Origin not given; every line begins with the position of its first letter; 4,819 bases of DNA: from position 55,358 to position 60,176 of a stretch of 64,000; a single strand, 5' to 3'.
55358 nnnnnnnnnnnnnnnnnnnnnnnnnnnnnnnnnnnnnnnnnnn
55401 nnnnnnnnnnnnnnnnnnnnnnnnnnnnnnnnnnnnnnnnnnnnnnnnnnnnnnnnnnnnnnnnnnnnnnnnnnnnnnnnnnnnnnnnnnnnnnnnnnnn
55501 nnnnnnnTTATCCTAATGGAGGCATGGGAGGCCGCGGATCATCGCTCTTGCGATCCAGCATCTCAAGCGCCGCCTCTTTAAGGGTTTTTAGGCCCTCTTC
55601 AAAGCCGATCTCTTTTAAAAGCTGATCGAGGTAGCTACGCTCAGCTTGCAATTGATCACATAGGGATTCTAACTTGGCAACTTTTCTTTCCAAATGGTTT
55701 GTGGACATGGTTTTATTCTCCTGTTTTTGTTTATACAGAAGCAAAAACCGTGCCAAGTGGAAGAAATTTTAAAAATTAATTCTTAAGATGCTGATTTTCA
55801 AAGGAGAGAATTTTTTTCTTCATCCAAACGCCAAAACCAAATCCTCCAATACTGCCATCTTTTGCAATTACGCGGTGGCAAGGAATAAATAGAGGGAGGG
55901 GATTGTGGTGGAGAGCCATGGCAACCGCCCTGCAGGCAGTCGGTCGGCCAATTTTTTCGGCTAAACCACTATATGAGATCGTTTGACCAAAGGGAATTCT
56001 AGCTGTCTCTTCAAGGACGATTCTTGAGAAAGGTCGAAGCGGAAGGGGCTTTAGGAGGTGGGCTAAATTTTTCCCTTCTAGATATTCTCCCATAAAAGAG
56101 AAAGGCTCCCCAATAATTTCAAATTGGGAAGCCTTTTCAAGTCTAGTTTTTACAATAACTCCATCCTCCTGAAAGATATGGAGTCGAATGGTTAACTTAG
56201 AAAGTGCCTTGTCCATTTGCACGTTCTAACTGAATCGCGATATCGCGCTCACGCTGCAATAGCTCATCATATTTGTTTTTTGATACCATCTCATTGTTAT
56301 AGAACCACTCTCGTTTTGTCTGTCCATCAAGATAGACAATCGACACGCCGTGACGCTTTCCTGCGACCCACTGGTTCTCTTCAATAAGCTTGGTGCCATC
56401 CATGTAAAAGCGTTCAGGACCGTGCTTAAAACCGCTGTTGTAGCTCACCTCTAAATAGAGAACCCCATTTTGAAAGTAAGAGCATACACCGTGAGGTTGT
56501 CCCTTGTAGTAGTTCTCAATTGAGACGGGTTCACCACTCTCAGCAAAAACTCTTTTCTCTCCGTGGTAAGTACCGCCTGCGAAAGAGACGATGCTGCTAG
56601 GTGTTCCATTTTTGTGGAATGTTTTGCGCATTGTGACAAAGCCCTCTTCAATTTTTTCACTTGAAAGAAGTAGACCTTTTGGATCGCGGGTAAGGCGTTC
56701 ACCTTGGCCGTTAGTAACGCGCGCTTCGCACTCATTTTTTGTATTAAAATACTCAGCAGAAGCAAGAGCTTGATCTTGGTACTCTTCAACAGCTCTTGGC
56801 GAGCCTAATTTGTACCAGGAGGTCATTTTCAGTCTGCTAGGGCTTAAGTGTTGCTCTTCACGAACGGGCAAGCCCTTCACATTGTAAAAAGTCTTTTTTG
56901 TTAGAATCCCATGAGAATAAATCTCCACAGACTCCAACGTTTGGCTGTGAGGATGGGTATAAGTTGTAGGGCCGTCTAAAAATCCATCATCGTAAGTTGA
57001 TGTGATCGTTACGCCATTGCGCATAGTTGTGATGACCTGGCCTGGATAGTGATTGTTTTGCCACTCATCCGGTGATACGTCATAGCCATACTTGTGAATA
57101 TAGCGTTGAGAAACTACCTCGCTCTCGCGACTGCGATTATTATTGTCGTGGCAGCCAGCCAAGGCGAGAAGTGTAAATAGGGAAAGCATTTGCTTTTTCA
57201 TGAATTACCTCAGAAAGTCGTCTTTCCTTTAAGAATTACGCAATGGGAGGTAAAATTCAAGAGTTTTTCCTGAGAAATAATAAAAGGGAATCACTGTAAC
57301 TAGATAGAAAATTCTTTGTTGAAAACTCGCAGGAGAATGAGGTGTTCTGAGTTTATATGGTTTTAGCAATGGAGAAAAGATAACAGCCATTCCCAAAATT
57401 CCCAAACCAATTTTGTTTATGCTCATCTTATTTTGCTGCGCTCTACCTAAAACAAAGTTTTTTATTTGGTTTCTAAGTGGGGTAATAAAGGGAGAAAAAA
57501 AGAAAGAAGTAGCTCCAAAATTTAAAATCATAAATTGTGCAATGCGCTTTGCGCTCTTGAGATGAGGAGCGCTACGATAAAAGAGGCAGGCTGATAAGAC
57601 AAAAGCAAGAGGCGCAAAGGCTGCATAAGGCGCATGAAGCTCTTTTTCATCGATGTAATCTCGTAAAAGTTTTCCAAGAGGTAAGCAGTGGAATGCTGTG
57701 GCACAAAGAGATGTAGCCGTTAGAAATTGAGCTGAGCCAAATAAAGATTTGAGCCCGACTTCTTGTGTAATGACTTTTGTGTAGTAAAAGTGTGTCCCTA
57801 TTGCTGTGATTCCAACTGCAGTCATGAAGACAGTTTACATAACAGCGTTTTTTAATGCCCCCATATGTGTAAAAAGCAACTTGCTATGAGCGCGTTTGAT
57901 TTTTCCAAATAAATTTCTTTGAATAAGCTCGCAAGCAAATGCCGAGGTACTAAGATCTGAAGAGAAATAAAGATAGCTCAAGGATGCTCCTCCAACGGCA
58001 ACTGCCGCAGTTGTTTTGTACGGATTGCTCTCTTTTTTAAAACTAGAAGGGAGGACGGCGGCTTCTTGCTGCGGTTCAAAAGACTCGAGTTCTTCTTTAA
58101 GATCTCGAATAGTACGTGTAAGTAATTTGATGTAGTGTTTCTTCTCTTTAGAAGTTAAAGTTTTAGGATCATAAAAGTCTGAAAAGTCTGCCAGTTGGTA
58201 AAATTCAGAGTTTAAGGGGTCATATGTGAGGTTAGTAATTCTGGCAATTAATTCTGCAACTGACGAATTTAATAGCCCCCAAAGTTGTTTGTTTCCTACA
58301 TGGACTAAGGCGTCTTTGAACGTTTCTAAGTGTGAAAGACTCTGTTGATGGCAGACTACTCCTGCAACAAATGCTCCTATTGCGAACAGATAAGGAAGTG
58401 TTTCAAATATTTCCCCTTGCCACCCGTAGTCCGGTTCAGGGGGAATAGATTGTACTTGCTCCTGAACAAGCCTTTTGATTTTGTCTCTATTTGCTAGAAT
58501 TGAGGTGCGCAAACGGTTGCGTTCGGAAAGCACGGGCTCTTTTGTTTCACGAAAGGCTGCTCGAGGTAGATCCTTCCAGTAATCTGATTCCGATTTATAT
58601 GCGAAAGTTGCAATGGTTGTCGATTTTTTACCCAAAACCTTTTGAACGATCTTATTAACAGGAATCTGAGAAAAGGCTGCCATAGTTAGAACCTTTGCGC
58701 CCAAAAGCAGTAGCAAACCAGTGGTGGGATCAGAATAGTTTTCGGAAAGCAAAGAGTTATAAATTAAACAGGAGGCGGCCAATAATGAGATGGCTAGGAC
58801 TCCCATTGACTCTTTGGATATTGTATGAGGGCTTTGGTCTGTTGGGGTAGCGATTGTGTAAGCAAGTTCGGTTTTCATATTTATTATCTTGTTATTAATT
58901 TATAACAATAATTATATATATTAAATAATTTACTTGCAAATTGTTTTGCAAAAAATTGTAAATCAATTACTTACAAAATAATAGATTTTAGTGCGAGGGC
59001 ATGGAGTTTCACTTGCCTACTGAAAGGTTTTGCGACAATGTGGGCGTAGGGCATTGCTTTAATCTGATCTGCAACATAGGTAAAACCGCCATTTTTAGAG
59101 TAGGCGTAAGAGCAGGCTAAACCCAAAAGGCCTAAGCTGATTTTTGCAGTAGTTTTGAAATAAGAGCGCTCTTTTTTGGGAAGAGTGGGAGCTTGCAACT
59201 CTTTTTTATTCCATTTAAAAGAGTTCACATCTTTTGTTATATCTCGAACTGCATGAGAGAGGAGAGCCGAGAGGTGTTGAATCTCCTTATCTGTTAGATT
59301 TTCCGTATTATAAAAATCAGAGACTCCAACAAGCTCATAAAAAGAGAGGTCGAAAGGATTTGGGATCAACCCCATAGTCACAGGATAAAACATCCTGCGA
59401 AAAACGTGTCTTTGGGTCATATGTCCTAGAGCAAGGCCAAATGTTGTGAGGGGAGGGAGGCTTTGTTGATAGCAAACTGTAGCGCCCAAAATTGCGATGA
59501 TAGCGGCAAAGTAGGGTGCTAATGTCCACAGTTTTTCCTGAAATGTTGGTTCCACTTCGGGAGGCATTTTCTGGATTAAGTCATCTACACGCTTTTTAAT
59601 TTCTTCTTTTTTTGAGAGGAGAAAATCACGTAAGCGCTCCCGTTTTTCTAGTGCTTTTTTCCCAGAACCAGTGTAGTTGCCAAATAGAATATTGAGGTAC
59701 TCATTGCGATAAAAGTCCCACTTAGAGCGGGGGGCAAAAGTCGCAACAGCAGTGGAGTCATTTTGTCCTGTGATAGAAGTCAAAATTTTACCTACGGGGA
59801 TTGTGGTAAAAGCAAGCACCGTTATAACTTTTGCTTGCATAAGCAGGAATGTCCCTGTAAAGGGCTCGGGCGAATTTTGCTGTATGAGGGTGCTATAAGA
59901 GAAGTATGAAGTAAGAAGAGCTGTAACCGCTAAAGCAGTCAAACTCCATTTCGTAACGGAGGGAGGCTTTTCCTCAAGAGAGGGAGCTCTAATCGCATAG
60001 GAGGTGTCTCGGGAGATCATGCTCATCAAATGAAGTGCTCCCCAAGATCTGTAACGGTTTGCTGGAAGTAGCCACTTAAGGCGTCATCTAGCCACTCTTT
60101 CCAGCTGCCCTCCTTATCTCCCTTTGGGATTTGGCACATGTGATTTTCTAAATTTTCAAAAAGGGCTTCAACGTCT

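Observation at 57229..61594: A tandem array of four paralogous Inc-like membrane protein genes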

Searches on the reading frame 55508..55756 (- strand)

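Call 3: search_protein_families(library=pfam, proteins=[window:55508-55756:-], max_evalue=0.1)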
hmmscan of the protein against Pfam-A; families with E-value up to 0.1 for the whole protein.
window:55508-55756:- (82 aa): 5 families
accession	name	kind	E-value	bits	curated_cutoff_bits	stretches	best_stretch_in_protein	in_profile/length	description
PF02090.21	SPAM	-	5.8e-05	23.5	35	1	2-54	4-56/142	Salmonella surface presentation of antigen gene type M protein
PF14056.11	DUF4250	-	0.0071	16.8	27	1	26-53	20-47/55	Domain of unknown function (DUF4250)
PF25764.1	KIF21A_4th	-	0.021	14.9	33.1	1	11-63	48-102/183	KIF21A-like domain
PF07701.20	HNOBA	-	0.027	14.4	23.4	1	3-50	160-207/216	Heme NO binding associated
PF09278.17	MerR-DNA-bind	-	0.029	15.4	25.4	1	3-46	22-65/65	MerR, DNA binding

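Call 4: search_protein_families(library=ncbifam, proteins=[window:55508-55756:-], max_evalue=0.1)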
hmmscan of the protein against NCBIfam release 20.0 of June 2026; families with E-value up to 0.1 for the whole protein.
window:55508-55756:- (82 aa): 1 family
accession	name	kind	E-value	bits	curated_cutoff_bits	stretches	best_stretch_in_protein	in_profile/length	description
NF049847.1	FtsL_COG5462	equivalog_domain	0.07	12.8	50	1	7-45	20-58/85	cell division protein FtsL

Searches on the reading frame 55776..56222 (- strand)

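Call 3: search_protein_families(library=pfam, proteins=[window:55776-56222:-], max_evalue=0.1)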
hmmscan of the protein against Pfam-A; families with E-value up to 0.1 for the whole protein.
window:55776-56222:- (148 aa): 1 family
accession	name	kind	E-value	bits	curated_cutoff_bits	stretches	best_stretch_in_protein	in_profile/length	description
PF01035.26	DNA_binding_1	-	2e-28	98.5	27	1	64-143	1-80/81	6-O-methylguanine DNA methyltransferase, DNA binding domain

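Call 4: search_protein_families(library=ncbifam, proteins=[window:55776-56222:-], max_evalue=0.1)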
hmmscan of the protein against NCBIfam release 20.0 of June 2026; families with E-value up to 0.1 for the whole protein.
window:55776-56222:- (148 aa): 6 families
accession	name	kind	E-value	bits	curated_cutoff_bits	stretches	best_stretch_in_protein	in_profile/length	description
TIGR00589.1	ogt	superfamily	2e-28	98.2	46.4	1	64-142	2-80/80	methylated-DNA--[protein]-cysteine S-methyltransferase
NF011964.0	PRK15435.1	equivalog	5.4e-20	71.7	345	1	65-145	271-351/354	bifunctional DNA-binding transcriptional regulator/O6-methylguanine-DNA methyltransferase Ada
NF007626.0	PRK10286.1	equivalog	1e-17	64.8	192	1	63-143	87-167/171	methylated-DNA--[protein]-cysteine S-methyltransferase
NF041132.1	DNA_protcyst_Mta_Thcoc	equivalog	1.8e-11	44.2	250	1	19-124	50-151/169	methylated-DNA--protein-cysteine methyltransferase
NF003022.0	PRK03887.1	equivalog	5.6e-10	39.3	164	1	48-142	76-168/175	methylated-DNA--protein-cysteine methyltransferase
TIGR02973.1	nitrate_rd_NapE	equivalog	0.056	13.6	68.8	1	123-134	22-33/42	periplasmic nitrate reductase, NapE protein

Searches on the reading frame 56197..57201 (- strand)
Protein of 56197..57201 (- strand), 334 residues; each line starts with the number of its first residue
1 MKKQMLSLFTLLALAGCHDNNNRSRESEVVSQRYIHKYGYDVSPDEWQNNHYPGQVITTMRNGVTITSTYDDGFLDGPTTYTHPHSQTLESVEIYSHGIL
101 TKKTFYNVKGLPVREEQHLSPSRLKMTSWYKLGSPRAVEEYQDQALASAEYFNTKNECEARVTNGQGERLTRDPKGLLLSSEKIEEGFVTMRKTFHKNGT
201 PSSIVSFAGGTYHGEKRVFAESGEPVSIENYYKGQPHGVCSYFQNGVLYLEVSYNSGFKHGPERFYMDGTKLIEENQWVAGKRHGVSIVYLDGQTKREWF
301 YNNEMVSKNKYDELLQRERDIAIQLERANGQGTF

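Call 3: search_protein_families(library=pfam, proteins=[window:56197-57201:-], max_evalue=0.1)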
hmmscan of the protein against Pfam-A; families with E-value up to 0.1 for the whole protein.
window:56197-57201:- (334 aa): 1 family
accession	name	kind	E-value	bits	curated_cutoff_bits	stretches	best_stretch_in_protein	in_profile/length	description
PF07661.19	MORN_2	-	0.0001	22.6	29.6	0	240-255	5-21/22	MORN repeat variant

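Call 4: search_protein_families(library=ncbifam, proteins=[window:56197-57201:-], max_evalue=0.1)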
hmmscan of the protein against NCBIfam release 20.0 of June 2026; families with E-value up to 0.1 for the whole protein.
window:56197-57201:- (334 aa): 1 family
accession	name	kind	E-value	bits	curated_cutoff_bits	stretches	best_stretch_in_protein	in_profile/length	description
NF047619.1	NADase_discoid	domain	0.01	15.9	38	0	158-204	28-75/130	NADase-type glycan-binding domain-containing protein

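Call 44: find_related_loci(query=window:56197-57201:-, collection=genome_contigs, flank=10000)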
Query window:56197-57201:- (334 aa) in genome_contigs; peptide patterns used: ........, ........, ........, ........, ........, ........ (x = any residue, [..] = any of these).
61 stretches matched a pattern; 1 encode a relative of the query (tblastn E <= 1e-3); 1 distinct loci.
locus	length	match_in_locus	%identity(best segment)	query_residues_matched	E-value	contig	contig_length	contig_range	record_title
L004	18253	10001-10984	49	7-331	9e-103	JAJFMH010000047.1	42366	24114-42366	MAG: Chlamydiae bacterium isolate OFTM179 OFTM179_46, whole genome shotgun sequence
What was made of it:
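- Tried and rejected: The MORN anchor found only OFTM179 in genome_contigs (call 44).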

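Call 55: find_related_loci(query=A5, collection=metagenome_contigs, flank=10000)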
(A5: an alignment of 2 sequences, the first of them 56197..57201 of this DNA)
Query A5 (334 aa) in metagenome_contigs; peptide patterns used: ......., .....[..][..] (x = any residue, [..] = any of these).
600 stretches matched a pattern, but none encodes a relative of the query by tblastn (E <= 1e-3).
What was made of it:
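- Tried and rejected: As a two-sequence alignment it found nothing in metagenome_contigs (call 55).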

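Call 62: search_protein_families(library=pfam, proteins=[L004:9317-9793:-], max_evalue=0.01)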
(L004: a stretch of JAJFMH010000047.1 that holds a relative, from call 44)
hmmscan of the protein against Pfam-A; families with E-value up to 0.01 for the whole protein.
L004:9317-9793:- (158 aa): 0 families

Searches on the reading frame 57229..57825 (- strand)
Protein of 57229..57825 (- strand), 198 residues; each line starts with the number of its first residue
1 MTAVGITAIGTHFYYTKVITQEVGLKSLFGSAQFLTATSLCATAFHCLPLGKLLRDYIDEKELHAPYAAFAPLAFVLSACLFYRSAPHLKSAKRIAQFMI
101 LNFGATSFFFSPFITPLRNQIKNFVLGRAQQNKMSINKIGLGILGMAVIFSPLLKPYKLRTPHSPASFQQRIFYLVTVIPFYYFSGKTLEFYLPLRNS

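Call 3: search_protein_families(library=pfam, proteins=[window:57229-57825:-], max_evalue=0.1)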
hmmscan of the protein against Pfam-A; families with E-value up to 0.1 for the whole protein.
window:57229-57825:- (198 aa): 0 families

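Call 4: search_protein_families(library=ncbifam, proteins=[window:57229-57825:-], max_evalue=0.1)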
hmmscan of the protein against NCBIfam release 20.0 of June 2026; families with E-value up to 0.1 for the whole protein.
window:57229-57825:- (198 aa): 0 families

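Call 79: search_protein_families(library=padloc, proteins=[window:57229-57825:-], max_evalue=0.01)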
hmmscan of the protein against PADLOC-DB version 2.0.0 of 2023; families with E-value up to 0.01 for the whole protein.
window:57229-57825:- (198 aa): 0 families

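Call 80: search_protein_families(library=phrogs, proteins=[window:57229-57825:-], max_evalue=0.01)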
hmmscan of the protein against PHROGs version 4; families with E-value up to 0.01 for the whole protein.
window:57229-57825:- (198 aa): 0 families

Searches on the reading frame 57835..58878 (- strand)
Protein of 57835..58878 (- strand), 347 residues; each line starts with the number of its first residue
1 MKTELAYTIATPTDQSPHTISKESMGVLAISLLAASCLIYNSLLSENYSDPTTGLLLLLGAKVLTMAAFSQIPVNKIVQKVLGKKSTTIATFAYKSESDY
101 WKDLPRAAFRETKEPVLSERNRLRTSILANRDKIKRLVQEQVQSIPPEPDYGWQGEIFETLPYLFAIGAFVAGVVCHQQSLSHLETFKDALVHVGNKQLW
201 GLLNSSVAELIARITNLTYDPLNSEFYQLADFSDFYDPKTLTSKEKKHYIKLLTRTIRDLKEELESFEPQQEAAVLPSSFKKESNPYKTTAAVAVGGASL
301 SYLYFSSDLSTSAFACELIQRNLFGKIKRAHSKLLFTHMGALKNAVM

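Call 3: search_protein_families(library=pfam, proteins=[window:57835-58878:-], max_evalue=0.1)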
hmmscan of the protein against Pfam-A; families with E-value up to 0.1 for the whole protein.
window:57835-58878:- (347 aa): 0 families

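Call 4: search_protein_families(library=ncbifam, proteins=[window:57835-58878:-], max_evalue=0.1)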
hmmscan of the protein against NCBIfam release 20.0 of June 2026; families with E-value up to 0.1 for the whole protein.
window:57835-58878:- (347 aa): 1 family
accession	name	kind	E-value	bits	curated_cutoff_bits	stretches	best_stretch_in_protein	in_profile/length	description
NF038358.1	phophono_PhpG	equivalog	0.052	12.3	545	1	59-114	255-310/417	CMP-5'-phosphonoformate--3-phosphoglycerate phosphonoformyl transferase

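Call 79: search_protein_families(library=padloc, proteins=[window:57835-58878:-], max_evalue=0.01)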
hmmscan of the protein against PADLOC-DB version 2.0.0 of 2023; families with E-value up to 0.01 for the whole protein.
window:57835-58878:- (347 aa): 0 families

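Call 80: search_protein_families(library=phrogs, proteins=[window:57835-58878:-], max_evalue=0.01)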
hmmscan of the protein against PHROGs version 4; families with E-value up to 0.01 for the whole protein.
window:57835-58878:- (347 aa): 0 families

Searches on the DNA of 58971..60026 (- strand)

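Call 43: search_dna_similar(query=L002:383-2749:+, collection=plasmids, mode=near, max_rows=3)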
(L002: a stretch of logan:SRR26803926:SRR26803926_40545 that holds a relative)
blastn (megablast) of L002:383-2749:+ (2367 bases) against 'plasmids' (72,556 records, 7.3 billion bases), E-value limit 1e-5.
No match.
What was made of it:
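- Tried and rejected: A megablast of the L002 pheT against plasmids was irrelevant and empty (call 43).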
